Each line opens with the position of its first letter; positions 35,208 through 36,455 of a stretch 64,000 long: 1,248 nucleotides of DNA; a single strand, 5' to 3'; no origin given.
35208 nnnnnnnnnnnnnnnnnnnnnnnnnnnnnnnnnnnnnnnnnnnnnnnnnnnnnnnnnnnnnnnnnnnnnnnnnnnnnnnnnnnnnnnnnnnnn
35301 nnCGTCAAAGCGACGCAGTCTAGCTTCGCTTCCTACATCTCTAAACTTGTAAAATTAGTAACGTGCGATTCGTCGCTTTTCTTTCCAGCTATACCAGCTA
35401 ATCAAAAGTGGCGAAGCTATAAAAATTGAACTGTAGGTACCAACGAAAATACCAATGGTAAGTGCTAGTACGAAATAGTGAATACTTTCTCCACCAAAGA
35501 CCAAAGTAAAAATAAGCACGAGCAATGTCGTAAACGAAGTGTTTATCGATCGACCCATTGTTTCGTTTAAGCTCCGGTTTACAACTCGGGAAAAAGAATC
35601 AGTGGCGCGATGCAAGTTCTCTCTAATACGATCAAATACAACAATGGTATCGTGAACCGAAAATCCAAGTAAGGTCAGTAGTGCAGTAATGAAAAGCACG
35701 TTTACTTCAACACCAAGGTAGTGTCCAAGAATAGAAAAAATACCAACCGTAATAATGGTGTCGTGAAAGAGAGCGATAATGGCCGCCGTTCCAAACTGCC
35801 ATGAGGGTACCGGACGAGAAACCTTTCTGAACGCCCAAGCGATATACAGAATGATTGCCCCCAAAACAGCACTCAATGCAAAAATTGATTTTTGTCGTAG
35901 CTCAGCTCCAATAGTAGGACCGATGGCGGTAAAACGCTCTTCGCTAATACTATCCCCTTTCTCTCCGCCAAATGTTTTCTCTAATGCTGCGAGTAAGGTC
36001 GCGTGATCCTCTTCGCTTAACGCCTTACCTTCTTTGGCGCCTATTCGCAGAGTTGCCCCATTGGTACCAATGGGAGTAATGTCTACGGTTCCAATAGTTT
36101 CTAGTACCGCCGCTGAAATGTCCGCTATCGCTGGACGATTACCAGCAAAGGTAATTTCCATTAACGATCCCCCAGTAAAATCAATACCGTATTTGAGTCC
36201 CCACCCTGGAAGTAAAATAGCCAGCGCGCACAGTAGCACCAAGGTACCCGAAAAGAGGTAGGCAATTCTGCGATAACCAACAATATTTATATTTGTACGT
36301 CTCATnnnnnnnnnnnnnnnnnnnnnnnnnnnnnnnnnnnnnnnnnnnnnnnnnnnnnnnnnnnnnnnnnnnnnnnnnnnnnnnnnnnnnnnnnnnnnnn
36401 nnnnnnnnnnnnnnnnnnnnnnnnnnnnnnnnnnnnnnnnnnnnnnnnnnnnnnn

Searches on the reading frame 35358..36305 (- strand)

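Call 29: search_protein_families(library=pfam, proteins=[window:35358-36305:-], max_evalue=0.0001)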
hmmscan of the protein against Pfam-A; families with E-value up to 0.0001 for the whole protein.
window:35358-36305:- (316 aa): 2 families
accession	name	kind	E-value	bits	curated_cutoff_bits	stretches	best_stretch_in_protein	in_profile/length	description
PF02355.23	SecD_SecF_C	-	1.2e-56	191.6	20.5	1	117-305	10-187/189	Protein export membrane protein SecD/SecF, C-terminal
PF07549.19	Sec_GG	-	3.2e-06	26.9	20.3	1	36-53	7-24/28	SecD/SecF GG Motif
